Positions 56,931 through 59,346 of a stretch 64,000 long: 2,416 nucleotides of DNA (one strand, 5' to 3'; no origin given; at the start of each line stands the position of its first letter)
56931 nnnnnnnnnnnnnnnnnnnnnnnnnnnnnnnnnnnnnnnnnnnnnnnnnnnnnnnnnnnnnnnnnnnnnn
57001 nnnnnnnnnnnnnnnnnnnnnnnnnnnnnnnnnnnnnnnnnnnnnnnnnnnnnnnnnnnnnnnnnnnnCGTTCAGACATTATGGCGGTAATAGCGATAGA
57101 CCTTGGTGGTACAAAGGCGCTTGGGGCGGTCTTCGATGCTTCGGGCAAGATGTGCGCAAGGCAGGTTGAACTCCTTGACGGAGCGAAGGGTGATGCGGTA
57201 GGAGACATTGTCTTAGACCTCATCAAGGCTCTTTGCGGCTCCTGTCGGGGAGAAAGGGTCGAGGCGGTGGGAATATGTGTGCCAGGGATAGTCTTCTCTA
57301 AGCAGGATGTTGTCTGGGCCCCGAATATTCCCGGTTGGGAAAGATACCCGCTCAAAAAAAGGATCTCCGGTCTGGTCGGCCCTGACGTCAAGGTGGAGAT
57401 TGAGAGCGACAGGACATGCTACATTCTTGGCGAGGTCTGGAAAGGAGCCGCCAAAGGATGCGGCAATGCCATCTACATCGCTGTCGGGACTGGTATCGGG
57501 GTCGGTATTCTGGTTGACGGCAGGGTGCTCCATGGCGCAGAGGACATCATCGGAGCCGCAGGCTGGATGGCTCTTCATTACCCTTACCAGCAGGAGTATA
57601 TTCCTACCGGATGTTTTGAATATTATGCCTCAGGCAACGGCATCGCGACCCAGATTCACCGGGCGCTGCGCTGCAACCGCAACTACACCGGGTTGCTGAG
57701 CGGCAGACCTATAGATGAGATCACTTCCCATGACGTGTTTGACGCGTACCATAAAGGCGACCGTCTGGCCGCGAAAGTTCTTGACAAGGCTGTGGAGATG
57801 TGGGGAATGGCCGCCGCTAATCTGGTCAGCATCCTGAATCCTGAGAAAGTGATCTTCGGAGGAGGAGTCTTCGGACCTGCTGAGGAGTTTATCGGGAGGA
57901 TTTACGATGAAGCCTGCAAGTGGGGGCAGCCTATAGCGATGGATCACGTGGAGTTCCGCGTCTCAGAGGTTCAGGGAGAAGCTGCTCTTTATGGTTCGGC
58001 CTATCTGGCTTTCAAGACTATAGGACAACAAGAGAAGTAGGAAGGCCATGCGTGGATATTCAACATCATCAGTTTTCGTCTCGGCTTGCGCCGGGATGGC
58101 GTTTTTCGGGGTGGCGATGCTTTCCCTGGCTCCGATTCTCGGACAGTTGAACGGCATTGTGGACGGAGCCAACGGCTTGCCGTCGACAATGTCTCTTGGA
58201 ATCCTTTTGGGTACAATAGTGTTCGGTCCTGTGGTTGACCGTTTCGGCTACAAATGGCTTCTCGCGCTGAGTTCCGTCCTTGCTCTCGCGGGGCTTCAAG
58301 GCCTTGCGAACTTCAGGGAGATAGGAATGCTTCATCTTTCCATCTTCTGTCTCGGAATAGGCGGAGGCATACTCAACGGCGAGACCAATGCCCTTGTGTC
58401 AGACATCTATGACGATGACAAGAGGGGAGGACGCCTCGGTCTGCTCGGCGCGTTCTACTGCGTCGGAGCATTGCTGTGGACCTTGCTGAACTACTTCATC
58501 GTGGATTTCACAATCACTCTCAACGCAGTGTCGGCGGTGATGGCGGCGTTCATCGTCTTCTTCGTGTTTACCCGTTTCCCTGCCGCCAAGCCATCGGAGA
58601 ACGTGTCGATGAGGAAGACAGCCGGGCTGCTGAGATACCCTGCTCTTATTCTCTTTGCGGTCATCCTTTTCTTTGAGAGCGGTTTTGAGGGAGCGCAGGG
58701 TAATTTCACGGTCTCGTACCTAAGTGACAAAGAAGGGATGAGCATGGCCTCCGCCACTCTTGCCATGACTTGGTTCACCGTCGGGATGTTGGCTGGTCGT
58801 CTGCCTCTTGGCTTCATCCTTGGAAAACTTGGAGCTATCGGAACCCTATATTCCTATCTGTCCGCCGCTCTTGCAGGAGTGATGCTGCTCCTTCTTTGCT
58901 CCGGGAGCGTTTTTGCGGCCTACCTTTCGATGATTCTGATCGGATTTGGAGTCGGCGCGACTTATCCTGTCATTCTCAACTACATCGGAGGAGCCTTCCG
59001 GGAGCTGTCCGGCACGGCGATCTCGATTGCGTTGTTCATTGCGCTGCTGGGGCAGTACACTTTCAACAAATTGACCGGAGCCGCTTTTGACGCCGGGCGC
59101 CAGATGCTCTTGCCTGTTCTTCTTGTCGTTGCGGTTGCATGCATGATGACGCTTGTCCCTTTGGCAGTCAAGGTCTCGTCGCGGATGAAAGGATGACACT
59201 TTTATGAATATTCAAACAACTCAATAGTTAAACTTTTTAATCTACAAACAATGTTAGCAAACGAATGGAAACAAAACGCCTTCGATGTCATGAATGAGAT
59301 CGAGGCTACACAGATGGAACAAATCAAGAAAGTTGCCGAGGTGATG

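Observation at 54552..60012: GH9-CE4 fusion enzyme with ROK kinase, MFS transporter and SIS protein: a deacetylation-first chitobiose/glucosamine catabolic operon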

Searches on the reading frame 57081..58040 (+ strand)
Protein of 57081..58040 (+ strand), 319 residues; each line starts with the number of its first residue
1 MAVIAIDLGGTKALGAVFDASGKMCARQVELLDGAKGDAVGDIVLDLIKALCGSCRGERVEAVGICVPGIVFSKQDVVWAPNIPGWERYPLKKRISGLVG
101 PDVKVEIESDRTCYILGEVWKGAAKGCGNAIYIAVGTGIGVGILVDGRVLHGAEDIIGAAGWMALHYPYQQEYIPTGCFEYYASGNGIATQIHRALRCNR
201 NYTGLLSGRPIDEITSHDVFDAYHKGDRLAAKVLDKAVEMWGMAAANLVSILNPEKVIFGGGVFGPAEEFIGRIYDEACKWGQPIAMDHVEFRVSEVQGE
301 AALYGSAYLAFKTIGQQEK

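Call 3: search_protein_families(library=pfam, proteins=[window:57081-58040:+], max_evalue=0.01)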
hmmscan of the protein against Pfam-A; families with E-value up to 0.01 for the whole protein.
window:57081-58040:+ (319 aa): 2 families
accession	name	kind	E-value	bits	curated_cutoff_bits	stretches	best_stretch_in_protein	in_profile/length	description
PF00480.26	ROK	-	2.4e-43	149.2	22.9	1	4-310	2-291/294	ROK family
PF02685.22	Glucokinase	-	7.2e-05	22.4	22.1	0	177-264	182-263/314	Glucokinase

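Call 4: search_protein_families(library=ncbifam, proteins=[window:57081-58040:+], max_evalue=0.001)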
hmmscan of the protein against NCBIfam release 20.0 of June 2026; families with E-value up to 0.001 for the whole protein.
window:57081-58040:+ (319 aa): 13 families
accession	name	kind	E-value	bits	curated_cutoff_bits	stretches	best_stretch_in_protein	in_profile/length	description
TIGR00744.1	ROK_glcA_fam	subfamily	1.1e-37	130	260.35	1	4-314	1-312/318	ROK family glucokinase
NF042998.1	bglucokin_BglK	equivalog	1.8e-26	93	550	1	1-265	1-246/291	beta-glucoside kinase BglK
NF009835.0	PRK13310.1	equivalog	1.9e-25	89.8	380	1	6-263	5-255/303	N-acetylglucosamine kinase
NF047937.1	TransRegNagC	equivalog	1.7e-24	86.8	650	1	3-264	81-338/399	DNA-binding transcriptional regulator NagC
NF049930.1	TransRegMlc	equivalog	2.2e-21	76.6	530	1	56-307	142-387/405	sugar metabolism global transcriptional regulator Mlc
NF003461.0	PRK05082.1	subfamily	3.4e-21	75.9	283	1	1-310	1-286/291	N-acetylmannosamine kinase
NF007108.0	PRK09557.1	equivalog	7.8e-20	71.4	443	1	3-264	3-256/303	fructokinase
NF047821.1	NactlManKinNanK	equivalog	3.5e-19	69.4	450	1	1-310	1-286/288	N-acetylmannosamine kinase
NF007251.0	PRK09698.1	equivalog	8.4e-19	67.9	253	1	3-316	8-302/304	allose kinase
NF009836.0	PRK13311.1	equivalog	2.4e-13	49.9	551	1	5-253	4-245/256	N-acetyl-D-glucosamine kinase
NF045551.1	GK_Pyrobac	equivalog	2.6e-13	49.9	500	1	4-282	3-254/294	ATP-dependent glucokinase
NF045942.1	PolPhglucPhase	equivalog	1.9e-07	31.1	250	1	4-153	3-149/242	polyphosphate--glucose phosphotransferase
NF045550.1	FrctkaseScrK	equivalog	0.00028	20.4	400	0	114-167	112-163/293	fructokinase ScrK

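Call 65: search_solved_structures(query=window:57081-58040:+, max_evalue=1e-10)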
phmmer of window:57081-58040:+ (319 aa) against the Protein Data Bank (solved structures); distinct sequences matched with E-value up to 1e-10: 20.
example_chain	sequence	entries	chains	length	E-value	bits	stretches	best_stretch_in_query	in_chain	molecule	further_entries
2qm1_A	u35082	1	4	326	1.1e-29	106.9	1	3-312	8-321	Glucokinase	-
3vgk_A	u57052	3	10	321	2.2e-24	89.5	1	3-311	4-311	Glucokinase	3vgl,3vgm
3vov_A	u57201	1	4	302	4.4e-23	85.2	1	1-311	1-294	Glucokinase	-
5f7r_E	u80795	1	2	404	3.3e-22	82.3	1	36-311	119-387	Lmo0178 protein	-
5f7p_E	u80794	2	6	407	3.4e-22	82.3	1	36-311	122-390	Lmo0178 protein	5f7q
1z05_A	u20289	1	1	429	5.1e-19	71.9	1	55-296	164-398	transcriptional regulator, ROK family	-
7p7i_AAA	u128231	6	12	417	1.2e-17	67.3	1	5-264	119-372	Ubiquitin-like protein SMT3,N-acetyl-D-glucosamine kinase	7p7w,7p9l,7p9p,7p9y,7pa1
4htl_A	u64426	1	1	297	1.3e-17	67.3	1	1-273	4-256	Beta-glucoside kinase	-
3bp8_A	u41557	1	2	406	3.9e-17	65.7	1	56-308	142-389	Putative NAGC-like transcriptional regulator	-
1z6r_A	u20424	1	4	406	4.8e-17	65.4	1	56-308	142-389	Mlc protein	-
9srt_D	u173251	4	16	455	6.4e-17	65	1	56-308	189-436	DNA-binding transcriptional repressor Mlc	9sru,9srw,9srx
5nck_A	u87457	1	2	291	1.1e-16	64.2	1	1-315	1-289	N-acetylmannosamine kinase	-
2ap1_A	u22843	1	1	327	1.9e-16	63.4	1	5-263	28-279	putative regulator protein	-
3r8e_A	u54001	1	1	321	1.2e-14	57.5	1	3-311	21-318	Hypothetical sugar kinase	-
3eo3_A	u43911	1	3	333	6e-14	55.2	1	2-297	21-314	Bifunctional UDP-N-acetylglucosamine 2-epimerase/N-acetylmannosamine kinase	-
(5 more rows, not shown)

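Call 77: search_solved_structures(query=window:57081-58040:+, max_evalue=1e-15, show_alignments=3)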
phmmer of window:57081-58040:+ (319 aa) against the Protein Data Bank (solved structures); distinct sequences matched with E-value up to 1e-15: 13.
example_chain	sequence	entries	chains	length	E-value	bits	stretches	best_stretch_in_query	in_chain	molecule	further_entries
2qm1_A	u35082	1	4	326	1.1e-29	106.9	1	3-312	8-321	Glucokinase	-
3vgk_A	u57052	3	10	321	2.2e-24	89.5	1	3-311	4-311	Glucokinase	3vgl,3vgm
3vov_A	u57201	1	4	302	4.4e-23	85.2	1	1-311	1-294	Glucokinase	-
5f7r_E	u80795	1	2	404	3.3e-22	82.3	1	36-311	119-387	Lmo0178 protein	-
5f7p_E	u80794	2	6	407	3.4e-22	82.3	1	36-311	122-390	Lmo0178 protein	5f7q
1z05_A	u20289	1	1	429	5.1e-19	71.9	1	55-296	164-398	transcriptional regulator, ROK family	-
7p7i_AAA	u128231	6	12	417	1.2e-17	67.3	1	5-264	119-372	Ubiquitin-like protein SMT3,N-acetyl-D-glucosamine kinase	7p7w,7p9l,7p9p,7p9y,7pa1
4htl_A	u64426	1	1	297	1.3e-17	67.3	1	1-273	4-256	Beta-glucoside kinase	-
3bp8_A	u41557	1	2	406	3.9e-17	65.7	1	56-308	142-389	Putative NAGC-like transcriptional regulator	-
1z6r_A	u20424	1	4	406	4.8e-17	65.4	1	56-308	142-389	Mlc protein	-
9srt_D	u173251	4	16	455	6.4e-17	65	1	56-308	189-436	DNA-binding transcriptional repressor Mlc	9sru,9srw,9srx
5nck_A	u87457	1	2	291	1.1e-16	64.2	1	1-315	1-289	N-acetylmannosamine kinase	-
2ap1_A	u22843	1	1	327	1.9e-16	63.4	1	5-263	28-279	putative regulator protein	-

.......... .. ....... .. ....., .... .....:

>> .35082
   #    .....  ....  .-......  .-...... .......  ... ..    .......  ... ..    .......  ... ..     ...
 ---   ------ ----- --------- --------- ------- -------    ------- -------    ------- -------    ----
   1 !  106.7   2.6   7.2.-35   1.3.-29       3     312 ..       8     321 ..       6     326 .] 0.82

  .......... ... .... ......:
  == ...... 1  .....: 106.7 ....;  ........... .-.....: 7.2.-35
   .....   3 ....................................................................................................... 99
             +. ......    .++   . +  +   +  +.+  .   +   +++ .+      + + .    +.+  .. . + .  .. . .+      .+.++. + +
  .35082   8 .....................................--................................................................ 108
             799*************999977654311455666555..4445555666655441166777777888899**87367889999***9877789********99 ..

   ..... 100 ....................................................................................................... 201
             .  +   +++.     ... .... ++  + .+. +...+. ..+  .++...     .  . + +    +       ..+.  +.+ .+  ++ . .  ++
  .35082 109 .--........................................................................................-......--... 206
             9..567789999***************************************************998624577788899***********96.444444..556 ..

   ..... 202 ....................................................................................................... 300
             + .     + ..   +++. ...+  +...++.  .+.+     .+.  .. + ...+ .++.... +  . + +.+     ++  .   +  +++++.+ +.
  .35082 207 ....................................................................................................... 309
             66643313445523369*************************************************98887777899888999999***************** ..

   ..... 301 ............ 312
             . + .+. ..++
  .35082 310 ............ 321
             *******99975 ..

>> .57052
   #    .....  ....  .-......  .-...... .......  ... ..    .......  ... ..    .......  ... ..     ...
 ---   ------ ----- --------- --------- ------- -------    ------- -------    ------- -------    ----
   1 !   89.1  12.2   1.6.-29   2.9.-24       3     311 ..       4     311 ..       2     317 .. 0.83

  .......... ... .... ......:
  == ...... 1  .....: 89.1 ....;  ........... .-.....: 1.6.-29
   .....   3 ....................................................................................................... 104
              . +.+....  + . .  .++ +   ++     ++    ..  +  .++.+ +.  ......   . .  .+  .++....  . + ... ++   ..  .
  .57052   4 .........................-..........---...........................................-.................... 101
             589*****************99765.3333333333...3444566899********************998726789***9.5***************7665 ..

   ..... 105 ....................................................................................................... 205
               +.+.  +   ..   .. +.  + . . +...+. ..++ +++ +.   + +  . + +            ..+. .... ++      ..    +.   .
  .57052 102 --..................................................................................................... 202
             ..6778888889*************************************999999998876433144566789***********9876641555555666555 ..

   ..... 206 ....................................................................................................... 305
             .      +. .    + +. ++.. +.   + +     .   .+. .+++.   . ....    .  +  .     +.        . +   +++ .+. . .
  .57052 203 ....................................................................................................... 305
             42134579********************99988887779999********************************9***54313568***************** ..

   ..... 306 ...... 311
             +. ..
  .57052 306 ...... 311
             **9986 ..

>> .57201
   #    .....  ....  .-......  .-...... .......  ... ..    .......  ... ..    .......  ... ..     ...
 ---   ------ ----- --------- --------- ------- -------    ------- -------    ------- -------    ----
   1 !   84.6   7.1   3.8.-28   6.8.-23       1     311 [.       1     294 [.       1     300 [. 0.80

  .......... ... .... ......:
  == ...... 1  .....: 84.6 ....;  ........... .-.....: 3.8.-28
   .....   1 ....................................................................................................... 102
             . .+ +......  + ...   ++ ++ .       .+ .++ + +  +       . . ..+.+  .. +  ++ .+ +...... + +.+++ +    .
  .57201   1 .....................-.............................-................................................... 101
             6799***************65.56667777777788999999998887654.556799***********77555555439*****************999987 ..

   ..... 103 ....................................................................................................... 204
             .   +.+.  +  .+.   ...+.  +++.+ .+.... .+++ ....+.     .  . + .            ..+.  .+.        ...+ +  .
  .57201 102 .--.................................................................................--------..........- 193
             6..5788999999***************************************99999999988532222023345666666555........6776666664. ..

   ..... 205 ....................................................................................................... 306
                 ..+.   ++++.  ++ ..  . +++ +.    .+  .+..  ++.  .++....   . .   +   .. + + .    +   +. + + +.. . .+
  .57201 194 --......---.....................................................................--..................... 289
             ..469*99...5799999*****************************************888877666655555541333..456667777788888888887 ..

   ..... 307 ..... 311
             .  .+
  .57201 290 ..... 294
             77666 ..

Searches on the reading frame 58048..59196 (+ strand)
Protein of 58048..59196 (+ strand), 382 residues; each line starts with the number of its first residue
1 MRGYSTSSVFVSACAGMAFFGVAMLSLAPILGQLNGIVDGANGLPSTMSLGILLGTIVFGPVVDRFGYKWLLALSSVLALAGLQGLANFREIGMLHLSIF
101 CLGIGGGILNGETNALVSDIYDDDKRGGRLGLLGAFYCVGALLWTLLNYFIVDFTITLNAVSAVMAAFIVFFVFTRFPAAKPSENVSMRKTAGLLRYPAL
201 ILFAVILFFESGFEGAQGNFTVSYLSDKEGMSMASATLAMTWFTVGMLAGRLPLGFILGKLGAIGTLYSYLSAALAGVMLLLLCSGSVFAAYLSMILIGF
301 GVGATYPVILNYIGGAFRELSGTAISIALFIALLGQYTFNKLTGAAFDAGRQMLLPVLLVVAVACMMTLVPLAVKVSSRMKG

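Call 3: search_protein_families(library=pfam, proteins=[window:58048-59196:+], max_evalue=0.01)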
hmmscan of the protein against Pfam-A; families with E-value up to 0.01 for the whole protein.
window:58048-59196:+ (382 aa): 2 families
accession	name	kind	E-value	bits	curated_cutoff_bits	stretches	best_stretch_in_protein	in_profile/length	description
PF07690.21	MFS_1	-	1.1e-25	90.7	33.4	1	11-335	4-342/347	Major Facilitator Superfamily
PF00083.30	Sugar_tr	-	4e-07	29.7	22.3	1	46-174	53-189/452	Sugar (and other) transporter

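Call 4: search_protein_families(library=ncbifam, proteins=[window:58048-59196:+], max_evalue=0.001)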
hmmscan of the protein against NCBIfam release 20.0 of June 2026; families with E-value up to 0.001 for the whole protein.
window:58048-59196:+ (382 aa): 7 families
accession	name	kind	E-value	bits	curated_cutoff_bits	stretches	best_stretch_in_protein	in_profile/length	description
NF002982.0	PRK03699.1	equivalog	1.9e-09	37.1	221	1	46-369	50-378/395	MFS transporter TsgA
NF049980.1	SfMCT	equivalog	1.9e-08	33.4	320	1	54-188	52-186/378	L-lactate MFS transporter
TIGR00880.1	2_A_01_02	superfamily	7.4e-08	32.6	131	1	50-173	5-137/141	multidrug resistance protein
TIGR00890.1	2A0111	subfamily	1.9e-06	27.1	374.85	1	48-317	47-324/377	oxalate/formate antiport family MFS transporter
TIGR00895.1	2A0115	subfamily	3.2e-06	26.3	418.55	1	46-174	59-189/398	aromatic acid/H+ symport family MFS transporter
TIGR00898.1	2A0119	subfamily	0.00011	21.2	550.75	1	46-172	133-259/506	cation transport protein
TIGR00710.1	efflux_Bcr_CflA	subfamily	0.00034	20.1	200.9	1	46-343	47-355/385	Bcr/CflA family efflux MFS transporter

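Call 97: search_solved_structures(query=window:58048-59196:+, max_evalue=0.01)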
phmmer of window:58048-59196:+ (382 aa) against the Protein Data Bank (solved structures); distinct sequences matched with E-value up to 0.01: 0.
